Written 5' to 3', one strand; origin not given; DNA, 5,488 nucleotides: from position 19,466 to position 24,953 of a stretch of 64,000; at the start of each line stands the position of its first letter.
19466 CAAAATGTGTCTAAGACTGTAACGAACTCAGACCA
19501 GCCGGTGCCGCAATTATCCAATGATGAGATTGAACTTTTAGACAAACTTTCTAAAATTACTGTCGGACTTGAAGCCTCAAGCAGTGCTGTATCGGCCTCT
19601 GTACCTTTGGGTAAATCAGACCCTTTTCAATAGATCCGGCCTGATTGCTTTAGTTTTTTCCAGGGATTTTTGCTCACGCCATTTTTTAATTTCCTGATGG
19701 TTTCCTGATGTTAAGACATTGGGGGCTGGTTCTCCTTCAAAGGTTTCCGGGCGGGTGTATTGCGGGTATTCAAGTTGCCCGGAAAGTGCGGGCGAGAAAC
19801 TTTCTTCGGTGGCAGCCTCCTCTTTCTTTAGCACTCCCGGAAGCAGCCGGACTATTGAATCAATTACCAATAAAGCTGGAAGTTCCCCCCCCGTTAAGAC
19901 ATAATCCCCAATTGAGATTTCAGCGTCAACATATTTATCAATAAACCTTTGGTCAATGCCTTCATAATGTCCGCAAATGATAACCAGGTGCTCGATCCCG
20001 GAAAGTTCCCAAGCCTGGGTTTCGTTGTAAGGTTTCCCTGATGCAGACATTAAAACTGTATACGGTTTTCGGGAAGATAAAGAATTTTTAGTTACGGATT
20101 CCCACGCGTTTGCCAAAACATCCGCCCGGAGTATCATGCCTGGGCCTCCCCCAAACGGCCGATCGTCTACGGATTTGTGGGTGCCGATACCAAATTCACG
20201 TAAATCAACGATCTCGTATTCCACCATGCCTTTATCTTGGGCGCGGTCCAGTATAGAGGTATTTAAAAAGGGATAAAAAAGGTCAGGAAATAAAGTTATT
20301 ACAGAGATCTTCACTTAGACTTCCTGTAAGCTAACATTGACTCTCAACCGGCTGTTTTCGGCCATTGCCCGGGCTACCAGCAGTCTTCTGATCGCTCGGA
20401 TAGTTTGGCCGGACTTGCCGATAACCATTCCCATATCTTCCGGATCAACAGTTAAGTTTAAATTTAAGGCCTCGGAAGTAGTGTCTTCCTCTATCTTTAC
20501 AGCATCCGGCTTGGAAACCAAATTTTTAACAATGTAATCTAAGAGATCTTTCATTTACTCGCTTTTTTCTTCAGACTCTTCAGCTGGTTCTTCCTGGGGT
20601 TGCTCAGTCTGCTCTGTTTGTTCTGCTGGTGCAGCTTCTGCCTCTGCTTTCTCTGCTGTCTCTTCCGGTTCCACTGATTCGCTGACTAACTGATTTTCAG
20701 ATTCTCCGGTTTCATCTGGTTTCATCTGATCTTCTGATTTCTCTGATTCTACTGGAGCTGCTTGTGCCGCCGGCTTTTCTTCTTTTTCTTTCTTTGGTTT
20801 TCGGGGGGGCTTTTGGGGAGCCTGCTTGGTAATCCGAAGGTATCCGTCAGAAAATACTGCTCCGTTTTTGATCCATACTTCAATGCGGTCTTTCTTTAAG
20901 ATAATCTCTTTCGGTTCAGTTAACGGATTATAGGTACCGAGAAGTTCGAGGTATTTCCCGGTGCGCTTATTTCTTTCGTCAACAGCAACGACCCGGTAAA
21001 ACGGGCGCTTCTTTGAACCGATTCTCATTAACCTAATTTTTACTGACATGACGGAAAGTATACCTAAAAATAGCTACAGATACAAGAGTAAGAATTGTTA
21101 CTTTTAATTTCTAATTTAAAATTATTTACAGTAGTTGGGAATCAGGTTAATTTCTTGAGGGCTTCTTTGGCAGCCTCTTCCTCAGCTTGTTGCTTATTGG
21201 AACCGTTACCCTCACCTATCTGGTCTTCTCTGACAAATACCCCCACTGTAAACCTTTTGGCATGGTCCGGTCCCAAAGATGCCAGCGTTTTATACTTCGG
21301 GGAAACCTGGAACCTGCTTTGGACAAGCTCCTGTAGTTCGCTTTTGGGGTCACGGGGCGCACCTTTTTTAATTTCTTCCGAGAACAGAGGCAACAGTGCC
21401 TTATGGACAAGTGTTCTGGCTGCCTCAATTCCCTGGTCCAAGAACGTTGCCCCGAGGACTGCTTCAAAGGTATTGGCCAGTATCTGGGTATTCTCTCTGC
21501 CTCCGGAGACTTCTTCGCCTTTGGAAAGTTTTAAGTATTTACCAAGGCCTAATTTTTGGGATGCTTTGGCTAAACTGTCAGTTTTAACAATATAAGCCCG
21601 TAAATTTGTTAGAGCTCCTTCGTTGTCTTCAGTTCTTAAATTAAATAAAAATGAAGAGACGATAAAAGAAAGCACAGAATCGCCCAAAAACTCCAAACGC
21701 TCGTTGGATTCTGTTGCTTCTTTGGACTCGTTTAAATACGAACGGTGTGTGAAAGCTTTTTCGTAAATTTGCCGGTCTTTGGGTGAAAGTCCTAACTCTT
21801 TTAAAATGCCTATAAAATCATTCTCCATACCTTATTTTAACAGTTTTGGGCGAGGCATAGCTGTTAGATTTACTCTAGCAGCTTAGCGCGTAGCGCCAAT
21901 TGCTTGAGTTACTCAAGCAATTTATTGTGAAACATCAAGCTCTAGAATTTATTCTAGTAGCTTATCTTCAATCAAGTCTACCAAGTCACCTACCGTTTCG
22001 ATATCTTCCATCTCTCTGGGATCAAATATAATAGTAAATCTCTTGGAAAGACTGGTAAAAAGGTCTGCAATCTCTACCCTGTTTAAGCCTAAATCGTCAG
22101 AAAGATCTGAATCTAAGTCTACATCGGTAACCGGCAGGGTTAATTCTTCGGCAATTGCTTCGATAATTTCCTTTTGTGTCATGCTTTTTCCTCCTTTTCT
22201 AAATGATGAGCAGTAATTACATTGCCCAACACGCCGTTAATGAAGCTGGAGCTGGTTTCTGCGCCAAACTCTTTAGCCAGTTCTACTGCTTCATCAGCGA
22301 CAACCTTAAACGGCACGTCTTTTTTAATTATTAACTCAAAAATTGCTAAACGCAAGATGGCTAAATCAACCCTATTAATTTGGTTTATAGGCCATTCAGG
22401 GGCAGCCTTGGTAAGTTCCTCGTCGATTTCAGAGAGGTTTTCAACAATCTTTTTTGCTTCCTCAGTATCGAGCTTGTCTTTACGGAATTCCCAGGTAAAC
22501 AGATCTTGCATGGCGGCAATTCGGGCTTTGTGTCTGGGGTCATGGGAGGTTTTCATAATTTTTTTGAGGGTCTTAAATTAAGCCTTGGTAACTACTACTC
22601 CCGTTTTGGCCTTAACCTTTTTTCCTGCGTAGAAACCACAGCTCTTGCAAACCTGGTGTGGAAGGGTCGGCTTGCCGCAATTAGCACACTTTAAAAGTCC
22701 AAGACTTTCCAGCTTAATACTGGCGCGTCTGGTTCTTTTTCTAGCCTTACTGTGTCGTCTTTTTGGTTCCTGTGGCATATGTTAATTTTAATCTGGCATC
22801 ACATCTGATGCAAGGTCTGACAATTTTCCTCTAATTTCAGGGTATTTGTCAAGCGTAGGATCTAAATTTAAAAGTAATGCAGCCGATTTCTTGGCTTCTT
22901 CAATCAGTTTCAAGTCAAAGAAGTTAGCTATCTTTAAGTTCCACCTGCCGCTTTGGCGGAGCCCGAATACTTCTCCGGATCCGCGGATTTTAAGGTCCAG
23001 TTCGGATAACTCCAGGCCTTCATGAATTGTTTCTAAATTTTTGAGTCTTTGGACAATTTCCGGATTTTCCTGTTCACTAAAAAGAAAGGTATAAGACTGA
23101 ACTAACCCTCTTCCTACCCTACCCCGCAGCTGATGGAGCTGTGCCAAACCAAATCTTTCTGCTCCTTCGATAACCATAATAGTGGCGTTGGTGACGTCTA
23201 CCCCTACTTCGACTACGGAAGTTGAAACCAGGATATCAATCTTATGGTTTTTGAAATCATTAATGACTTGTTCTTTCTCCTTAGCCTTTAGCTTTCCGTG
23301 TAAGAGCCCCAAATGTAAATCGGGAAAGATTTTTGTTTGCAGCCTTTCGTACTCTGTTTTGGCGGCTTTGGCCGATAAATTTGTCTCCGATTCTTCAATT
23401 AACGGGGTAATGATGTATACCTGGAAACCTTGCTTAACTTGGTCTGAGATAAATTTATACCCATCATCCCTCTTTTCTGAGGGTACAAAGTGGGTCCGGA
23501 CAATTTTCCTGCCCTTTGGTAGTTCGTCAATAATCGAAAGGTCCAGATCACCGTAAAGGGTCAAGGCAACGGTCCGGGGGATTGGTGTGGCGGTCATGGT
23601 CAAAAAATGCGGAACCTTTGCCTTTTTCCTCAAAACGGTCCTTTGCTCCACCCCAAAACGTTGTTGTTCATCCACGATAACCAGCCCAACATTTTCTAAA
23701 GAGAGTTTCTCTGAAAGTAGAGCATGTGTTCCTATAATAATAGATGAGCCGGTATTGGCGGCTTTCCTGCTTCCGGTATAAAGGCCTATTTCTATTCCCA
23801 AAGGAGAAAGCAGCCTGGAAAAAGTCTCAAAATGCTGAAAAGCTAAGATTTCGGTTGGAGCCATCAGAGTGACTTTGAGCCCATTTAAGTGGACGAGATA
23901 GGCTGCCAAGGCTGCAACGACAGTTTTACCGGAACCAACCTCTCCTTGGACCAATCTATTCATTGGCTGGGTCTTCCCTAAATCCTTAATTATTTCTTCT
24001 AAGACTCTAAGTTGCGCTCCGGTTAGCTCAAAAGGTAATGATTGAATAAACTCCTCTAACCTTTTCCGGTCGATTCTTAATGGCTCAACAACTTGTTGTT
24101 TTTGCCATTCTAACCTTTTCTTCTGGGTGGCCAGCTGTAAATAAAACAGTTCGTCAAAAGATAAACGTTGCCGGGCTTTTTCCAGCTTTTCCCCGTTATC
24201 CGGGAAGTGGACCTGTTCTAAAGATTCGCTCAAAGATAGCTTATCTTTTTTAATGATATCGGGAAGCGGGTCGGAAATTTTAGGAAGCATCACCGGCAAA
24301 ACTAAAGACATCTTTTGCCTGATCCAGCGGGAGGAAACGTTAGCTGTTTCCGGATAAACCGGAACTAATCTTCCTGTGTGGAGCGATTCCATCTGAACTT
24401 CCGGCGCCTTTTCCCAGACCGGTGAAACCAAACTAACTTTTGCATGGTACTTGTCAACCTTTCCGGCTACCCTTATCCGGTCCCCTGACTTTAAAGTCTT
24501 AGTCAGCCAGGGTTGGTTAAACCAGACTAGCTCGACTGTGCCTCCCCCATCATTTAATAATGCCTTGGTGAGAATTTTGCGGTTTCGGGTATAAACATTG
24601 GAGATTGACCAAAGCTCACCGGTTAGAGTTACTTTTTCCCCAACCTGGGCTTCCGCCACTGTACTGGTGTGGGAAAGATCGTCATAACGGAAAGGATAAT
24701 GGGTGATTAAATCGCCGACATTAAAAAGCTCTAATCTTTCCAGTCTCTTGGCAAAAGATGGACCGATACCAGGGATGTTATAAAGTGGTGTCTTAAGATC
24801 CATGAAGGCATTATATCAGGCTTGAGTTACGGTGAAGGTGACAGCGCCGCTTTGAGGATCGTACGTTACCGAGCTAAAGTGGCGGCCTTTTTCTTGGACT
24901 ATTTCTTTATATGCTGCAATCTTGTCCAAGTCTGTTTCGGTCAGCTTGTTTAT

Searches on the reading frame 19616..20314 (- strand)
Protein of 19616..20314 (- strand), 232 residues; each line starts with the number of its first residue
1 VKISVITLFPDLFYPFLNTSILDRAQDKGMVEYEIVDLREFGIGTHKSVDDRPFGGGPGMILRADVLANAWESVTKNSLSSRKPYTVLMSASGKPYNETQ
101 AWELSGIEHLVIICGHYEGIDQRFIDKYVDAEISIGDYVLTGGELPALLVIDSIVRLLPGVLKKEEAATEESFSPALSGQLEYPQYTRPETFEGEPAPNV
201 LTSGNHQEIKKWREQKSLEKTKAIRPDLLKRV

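Call 66: search_protein_families(library=pfam, proteins=[window:19616-20314:-], max_evalue=0.0001)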
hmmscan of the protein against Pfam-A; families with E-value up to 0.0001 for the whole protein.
window:19616-20314:- (232 aa): 1 family
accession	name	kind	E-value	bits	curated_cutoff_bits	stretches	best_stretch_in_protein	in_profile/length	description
PF01746.26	tRNA_m1G_MT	-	1.1e-56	192.1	27.3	1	23-226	2-195/195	tRNA (Guanine-1)-methyltransferase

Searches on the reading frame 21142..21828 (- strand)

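Call 66: search_protein_families(library=pfam, proteins=[window:21142-21828:-], max_evalue=0.0001)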
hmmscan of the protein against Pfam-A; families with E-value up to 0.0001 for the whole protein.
window:21142-21828:- (228 aa): 5 families
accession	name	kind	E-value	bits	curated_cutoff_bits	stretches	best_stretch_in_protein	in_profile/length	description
PF14622.11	Ribonucleas_3_3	-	2.3e-37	128.4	35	1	18-147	1-126/128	Ribonuclease-III-like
PF00636.31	Ribonuclease_3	-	2.7e-23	83.1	27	1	43-133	1-102/102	Ribonuclease III domain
PF00035.32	dsrm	-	3.1e-15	56.9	23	1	161-227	1-66/66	Double-stranded RNA binding motif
PF22935.1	RM44_endonuclase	-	3.7e-07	30.7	27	1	18-127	19-138/139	Large ribosomal subunit protein mL44, endonuclease domain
PF14709.13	DND1_DSRM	-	5.2e-05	23.9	25.7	0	160-227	2-79/80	double strand RNA binding domain from DEAD END PROTEIN 1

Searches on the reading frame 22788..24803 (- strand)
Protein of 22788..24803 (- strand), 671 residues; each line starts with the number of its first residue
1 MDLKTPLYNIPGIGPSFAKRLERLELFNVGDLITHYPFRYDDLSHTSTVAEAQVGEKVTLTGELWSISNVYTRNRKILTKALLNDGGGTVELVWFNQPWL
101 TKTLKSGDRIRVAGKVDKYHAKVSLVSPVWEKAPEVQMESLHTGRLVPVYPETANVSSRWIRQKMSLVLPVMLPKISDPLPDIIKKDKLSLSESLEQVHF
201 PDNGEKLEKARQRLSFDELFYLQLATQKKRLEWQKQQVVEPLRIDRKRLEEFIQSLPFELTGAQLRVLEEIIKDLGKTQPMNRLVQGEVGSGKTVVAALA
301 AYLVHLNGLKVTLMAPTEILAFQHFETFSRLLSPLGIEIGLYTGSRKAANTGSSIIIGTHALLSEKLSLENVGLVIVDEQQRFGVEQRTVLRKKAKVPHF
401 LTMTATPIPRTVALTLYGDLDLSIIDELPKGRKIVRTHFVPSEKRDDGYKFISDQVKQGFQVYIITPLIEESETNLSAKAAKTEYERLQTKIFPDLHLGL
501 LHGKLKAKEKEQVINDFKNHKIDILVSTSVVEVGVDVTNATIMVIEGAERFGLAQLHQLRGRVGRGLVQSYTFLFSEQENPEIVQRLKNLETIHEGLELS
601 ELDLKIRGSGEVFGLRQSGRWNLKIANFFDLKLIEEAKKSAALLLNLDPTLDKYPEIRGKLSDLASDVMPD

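Call 66: search_protein_families(library=pfam, proteins=[window:22788-24803:-], max_evalue=0.0001)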
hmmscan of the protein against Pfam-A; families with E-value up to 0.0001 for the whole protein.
window:22788-24803:- (671 aa): 8 families
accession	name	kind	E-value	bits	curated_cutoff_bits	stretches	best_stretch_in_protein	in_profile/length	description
PF00270.35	DEAD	-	7.7e-21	75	26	1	264-412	4-164/167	DEAD/DEAH box helicase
PF17191.10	RecG_wedge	-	1.1e-18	67.8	23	1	11-165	6-155/162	RecG wedge domain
PF00271.37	Helicase_C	-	4.1e-18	66.1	23.5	1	455-565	11-108/110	Helicase conserved C-terminal domain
PF04851.21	ResIII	-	6.6e-12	46.1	22.5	1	259-407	3-162/164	Type III restriction enzyme, res subunit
PF01336.31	tRNA_anti-codon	-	2.3e-09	37.5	27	1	58-131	1-73/75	OB-fold nucleic acid binding domain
PF19833.4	RecG_dom3_C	-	2.2e-06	28.1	26.8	1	595-653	3-63/87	ATP-dependent DNA helicase RecG, domain 3, C-terminal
PF07517.20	SecA_DEAD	-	6.2e-06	26.1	24.6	1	285-348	95-158/290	SecA DEAD-like domain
PF22590.2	Cas3-like_C_2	-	2.1e-05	25.2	27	1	480-565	14-103/106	CRISPR-associated nuclease/helicase Cas3, C-terminal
